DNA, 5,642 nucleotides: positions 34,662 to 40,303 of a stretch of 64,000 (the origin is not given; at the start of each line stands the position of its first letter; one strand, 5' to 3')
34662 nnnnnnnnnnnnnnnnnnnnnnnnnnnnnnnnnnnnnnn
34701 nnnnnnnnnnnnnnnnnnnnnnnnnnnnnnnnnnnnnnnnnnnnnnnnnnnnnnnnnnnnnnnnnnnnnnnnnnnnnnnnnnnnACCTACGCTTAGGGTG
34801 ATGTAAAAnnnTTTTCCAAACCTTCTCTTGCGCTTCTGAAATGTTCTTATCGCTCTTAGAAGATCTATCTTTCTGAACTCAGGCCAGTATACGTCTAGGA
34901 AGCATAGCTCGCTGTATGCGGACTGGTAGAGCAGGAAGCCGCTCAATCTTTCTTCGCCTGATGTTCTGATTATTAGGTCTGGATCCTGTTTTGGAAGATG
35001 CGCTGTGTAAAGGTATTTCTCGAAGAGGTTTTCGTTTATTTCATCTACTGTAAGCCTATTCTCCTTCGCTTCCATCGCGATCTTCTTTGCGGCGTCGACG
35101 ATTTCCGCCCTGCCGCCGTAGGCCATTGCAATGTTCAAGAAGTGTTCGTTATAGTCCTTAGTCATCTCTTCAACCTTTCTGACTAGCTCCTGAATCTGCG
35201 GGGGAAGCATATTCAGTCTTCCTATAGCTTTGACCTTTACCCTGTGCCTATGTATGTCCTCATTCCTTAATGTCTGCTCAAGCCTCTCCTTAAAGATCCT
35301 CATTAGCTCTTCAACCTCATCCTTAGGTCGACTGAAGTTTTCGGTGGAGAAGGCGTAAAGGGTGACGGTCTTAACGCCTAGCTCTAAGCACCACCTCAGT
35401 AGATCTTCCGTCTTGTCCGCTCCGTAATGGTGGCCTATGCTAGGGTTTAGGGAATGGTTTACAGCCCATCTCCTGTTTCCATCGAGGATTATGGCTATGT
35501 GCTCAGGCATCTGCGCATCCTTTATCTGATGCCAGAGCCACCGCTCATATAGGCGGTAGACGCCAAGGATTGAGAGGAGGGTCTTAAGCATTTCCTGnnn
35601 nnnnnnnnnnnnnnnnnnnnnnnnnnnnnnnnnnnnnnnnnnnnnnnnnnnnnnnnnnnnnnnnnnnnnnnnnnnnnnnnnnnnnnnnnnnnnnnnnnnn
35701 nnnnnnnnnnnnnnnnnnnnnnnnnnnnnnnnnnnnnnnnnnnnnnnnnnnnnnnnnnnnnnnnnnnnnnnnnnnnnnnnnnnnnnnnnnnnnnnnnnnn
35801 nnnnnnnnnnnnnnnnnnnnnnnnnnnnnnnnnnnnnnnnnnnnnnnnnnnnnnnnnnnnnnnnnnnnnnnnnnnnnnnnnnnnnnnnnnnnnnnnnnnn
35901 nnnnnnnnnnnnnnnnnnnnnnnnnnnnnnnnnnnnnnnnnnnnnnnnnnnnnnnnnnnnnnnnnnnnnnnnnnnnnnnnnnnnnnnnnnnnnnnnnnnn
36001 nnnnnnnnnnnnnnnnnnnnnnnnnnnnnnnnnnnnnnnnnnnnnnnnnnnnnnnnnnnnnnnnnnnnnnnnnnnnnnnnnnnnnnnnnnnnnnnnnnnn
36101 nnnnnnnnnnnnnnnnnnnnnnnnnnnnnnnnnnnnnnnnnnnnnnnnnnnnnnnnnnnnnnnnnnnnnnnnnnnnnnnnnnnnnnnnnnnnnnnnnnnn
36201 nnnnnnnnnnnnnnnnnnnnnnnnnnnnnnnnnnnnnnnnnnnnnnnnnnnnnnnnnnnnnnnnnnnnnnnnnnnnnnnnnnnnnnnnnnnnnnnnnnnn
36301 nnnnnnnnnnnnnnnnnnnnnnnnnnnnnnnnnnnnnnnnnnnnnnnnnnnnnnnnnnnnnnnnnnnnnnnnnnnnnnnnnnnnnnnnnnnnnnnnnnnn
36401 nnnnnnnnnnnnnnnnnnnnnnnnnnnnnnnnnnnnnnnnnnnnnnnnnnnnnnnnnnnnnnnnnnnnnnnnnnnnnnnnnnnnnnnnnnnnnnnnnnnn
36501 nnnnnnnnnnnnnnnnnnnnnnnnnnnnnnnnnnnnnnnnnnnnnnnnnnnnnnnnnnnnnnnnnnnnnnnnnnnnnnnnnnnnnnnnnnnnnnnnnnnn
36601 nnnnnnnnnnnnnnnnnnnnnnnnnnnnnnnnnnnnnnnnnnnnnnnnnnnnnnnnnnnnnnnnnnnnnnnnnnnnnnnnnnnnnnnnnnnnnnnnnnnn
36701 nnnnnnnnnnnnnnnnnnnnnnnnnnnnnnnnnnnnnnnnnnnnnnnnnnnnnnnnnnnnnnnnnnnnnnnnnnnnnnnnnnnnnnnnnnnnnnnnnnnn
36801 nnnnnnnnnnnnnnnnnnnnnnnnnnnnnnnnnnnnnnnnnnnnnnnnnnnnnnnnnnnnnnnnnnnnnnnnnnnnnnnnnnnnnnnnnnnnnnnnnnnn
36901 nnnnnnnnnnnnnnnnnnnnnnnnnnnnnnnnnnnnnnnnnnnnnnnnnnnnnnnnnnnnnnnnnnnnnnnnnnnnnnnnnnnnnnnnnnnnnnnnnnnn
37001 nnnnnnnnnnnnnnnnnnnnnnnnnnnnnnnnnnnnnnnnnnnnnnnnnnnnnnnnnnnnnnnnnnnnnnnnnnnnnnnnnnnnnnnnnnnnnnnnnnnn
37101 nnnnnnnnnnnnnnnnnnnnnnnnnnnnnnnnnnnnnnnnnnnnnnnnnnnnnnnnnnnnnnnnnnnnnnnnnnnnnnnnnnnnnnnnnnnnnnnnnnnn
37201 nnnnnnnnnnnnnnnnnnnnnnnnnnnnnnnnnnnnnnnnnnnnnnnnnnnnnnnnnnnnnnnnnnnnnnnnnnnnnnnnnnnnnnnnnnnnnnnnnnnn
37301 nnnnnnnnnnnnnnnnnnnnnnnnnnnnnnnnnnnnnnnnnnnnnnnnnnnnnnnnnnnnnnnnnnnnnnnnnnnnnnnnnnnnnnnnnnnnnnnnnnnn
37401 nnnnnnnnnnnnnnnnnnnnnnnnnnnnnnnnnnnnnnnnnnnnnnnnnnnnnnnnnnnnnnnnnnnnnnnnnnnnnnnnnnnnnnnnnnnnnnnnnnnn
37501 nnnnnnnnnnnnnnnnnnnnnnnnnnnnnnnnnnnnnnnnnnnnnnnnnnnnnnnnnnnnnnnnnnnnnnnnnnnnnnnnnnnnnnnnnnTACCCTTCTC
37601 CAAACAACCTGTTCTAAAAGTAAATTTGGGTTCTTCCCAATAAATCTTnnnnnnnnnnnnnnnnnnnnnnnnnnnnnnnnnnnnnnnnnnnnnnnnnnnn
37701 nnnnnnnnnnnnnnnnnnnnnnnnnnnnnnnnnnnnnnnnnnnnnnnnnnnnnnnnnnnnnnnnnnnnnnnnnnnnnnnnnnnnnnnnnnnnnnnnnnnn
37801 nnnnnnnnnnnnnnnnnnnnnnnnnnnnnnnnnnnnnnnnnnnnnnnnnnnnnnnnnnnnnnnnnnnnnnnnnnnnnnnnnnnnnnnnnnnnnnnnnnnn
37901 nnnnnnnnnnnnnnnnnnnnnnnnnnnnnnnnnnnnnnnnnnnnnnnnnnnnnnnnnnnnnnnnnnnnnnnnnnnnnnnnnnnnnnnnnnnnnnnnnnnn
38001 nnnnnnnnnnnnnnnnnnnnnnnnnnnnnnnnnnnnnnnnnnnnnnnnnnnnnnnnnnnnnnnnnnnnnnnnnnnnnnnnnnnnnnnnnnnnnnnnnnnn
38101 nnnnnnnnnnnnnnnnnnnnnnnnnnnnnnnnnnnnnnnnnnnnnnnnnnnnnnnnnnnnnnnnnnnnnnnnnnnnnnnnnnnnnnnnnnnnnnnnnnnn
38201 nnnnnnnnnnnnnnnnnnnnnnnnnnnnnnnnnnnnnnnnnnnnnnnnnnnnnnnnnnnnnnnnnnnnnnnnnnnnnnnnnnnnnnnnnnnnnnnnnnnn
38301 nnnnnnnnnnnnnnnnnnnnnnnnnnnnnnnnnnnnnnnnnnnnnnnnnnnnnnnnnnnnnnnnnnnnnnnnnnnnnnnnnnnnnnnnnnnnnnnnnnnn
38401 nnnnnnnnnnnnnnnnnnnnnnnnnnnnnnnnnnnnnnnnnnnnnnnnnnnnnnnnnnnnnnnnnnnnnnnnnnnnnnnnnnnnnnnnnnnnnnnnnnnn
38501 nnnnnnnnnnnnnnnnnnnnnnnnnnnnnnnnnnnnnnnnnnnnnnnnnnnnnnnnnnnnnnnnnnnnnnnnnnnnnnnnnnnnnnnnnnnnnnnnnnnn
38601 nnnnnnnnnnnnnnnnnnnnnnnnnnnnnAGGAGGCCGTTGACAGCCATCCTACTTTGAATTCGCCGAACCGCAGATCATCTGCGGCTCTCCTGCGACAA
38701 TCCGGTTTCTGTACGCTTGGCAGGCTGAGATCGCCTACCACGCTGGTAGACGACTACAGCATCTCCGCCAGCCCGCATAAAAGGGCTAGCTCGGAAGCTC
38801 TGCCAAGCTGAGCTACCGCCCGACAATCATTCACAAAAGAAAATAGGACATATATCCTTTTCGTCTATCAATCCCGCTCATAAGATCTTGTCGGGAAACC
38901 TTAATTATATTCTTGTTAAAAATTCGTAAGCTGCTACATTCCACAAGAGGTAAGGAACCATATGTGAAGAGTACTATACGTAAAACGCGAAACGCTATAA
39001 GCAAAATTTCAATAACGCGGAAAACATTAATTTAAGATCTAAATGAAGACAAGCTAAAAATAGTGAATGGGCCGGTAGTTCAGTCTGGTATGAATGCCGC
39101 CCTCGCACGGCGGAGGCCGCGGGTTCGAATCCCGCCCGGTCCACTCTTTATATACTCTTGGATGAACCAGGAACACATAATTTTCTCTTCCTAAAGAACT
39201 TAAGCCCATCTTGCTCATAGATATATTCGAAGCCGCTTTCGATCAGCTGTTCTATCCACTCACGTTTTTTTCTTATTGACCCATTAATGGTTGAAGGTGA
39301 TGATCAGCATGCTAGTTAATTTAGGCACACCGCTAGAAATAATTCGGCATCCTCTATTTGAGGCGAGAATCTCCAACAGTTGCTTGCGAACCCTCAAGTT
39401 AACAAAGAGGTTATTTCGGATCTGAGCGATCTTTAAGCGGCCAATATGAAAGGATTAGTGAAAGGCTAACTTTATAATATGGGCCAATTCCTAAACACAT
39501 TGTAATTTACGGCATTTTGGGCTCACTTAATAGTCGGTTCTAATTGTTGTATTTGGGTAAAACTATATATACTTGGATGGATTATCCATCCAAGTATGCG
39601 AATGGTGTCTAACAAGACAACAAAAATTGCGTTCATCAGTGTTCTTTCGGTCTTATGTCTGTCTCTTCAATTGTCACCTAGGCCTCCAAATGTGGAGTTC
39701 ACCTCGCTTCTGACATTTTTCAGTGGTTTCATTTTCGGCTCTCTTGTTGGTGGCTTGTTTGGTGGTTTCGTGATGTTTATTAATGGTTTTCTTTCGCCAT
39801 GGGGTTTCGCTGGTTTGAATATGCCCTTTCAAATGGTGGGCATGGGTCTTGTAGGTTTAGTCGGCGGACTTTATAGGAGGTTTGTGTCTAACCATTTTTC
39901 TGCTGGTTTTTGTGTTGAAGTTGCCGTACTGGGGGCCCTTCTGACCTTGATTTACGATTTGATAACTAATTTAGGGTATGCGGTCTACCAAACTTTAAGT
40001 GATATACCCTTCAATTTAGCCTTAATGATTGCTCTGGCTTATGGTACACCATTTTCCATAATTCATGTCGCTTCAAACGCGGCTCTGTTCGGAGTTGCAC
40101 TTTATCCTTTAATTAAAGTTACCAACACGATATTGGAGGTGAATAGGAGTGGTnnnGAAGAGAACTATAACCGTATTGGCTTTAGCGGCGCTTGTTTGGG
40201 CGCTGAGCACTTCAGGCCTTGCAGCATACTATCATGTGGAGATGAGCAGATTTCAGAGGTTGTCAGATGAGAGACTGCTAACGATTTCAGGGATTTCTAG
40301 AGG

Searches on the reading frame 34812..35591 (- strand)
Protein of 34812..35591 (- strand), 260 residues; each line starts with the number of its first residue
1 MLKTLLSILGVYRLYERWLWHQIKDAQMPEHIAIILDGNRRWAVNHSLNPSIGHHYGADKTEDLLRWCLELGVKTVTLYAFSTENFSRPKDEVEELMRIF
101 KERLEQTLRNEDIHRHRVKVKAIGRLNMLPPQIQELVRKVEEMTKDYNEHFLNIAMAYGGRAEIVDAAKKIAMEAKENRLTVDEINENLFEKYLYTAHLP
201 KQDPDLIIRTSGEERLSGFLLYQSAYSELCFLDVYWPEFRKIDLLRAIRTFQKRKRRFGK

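Call 40: search_protein_families(library=pfam, proteins=[window:34812-35591:-], max_evalue=0.001)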
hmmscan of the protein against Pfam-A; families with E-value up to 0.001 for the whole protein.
window:34812-35591:- (260 aa): 1 family
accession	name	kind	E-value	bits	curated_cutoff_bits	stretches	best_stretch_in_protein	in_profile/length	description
PF01255.24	Prenyltransf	-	5.7e-83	278.2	27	1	35-259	1-219/219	Putative undecaprenyl diphosphate synthase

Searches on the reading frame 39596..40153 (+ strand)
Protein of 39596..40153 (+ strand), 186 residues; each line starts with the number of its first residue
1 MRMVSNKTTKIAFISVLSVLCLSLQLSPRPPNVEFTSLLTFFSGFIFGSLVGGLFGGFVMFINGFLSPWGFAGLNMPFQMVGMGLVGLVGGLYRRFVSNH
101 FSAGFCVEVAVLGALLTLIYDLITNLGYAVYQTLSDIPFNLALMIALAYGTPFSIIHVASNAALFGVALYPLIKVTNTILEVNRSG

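Call 40: search_protein_families(library=pfam, proteins=[window:39596-40153:+], max_evalue=0.001)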
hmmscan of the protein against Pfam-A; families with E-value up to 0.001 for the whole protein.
window:39596-40153:+ (186 aa): 2 families
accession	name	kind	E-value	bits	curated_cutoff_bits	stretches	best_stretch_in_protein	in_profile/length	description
PF12822.12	ECF_trnsprt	-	3.4e-09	37.4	30.7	1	10-165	2-165/169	ECF transporter, substrate-specific component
PF07155.17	ECF-ribofla_trS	-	8.5e-07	29.6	26.7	1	9-160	5-158/172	ECF-type riboflavin transporter, S component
